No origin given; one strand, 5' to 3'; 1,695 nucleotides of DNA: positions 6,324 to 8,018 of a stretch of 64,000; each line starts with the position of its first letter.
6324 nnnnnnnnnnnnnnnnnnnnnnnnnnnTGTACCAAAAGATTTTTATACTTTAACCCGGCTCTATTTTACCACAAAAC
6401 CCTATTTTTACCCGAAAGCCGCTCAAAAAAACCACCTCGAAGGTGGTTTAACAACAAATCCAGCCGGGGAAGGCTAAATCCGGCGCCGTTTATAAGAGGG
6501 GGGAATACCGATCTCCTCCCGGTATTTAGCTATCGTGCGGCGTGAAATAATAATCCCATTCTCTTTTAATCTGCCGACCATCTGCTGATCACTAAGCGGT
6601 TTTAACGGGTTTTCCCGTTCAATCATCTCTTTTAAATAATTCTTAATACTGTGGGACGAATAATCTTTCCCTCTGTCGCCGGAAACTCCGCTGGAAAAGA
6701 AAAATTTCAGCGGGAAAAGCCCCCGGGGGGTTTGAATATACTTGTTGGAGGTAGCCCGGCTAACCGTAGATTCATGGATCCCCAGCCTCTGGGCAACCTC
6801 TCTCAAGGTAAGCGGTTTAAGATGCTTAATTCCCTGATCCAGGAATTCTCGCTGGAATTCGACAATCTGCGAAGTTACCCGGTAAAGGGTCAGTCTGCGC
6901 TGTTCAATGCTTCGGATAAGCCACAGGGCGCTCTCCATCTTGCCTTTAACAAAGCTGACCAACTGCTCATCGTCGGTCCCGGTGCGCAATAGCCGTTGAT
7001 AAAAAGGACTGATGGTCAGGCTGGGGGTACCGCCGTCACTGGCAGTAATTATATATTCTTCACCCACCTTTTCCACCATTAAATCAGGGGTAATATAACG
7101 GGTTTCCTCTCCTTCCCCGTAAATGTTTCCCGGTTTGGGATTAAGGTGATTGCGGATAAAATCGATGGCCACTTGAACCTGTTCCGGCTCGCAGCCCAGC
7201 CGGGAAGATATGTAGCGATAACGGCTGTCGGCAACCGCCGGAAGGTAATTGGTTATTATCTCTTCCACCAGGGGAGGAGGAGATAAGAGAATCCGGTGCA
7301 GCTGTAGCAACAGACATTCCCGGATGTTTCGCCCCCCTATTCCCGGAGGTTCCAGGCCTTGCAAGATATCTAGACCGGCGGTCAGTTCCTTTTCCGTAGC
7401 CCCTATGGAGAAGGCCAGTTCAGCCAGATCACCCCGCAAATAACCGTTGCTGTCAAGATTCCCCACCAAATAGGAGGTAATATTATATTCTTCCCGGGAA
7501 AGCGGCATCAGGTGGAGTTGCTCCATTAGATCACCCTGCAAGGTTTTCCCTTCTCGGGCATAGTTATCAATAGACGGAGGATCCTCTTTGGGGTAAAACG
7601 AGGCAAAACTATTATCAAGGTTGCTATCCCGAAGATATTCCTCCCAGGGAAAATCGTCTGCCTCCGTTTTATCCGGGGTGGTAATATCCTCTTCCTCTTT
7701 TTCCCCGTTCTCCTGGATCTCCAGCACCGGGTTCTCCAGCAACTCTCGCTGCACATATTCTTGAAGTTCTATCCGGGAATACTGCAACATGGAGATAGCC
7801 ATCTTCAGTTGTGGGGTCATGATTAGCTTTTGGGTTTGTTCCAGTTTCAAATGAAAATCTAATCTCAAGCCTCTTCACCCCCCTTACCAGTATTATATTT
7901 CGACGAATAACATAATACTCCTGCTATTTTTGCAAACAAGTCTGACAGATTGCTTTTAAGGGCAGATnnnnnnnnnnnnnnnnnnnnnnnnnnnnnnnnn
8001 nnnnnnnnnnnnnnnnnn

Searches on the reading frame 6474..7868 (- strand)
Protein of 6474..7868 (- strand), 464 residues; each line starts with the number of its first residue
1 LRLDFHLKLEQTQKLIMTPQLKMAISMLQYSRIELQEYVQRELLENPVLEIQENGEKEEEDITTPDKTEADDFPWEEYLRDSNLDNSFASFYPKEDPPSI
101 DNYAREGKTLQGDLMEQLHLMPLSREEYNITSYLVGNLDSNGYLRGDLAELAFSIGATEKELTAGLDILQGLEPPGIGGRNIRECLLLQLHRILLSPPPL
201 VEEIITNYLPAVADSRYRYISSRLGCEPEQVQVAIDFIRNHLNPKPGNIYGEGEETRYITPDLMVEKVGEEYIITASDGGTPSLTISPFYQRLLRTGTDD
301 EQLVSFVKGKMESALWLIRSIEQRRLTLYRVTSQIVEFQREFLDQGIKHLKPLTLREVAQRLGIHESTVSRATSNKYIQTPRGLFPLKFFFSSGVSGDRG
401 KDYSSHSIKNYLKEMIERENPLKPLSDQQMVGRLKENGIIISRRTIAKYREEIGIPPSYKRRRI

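Call 68: search_protein_families(library=ncbifam, proteins=[window:6474-7868:-], max_evalue=0.001)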
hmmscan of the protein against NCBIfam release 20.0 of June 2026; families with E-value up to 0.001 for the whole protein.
window:6474-7868:- (464 aa): 8 families
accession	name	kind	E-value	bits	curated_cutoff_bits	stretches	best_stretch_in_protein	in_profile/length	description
TIGR02395.1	rpoN_sigma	equivalog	3.7e-131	438.1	277.35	1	11-462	1-434/434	RNA polymerase factor sigma-54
NF004595.0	PRK05932.1-2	equivalog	4.5e-121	405.1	513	1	7-464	5-483/484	RNA polymerase factor sigma-54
NF004596.0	PRK05932.1-3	subfamily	2.4e-109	366.6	499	2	92-463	137-506/515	RNA polymerase factor sigma-54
NF009118.0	PRK12469.1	subfamily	2.3e-107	359.8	396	1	6-464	4-481/483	RNA polymerase factor sigma-54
NF004598.0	PRK05932.1-5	equivalog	1.6e-103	347.2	621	2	68-463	103-503/504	RNA polymerase factor sigma-54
NF004597.0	PRK05932.1-4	equivalog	3.3e-91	306.2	817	1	7-463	5-475/477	RNA polymerase factor sigma-54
NF004602.0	PRK05932.2-4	equivalog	2.7e-57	194.5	506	1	8-464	6-411/416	RNA polymerase factor sigma-54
TIGR02937.1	sigma70-ECF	superfamily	0.00015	21.4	42.9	0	348-372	129-153/165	sigma-70 family RNA polymerase sigma factor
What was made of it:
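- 6474..7868 (-): rpoN (sigma-54) gene. TIGR02395 at 438 bits against a 277 cut-off (call 68).
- On Sigma-54 (-24/-12) promoter: ORF 7868..6474 scores 438 bits against TIGR02395, whose cut-off is 277 (call 68).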
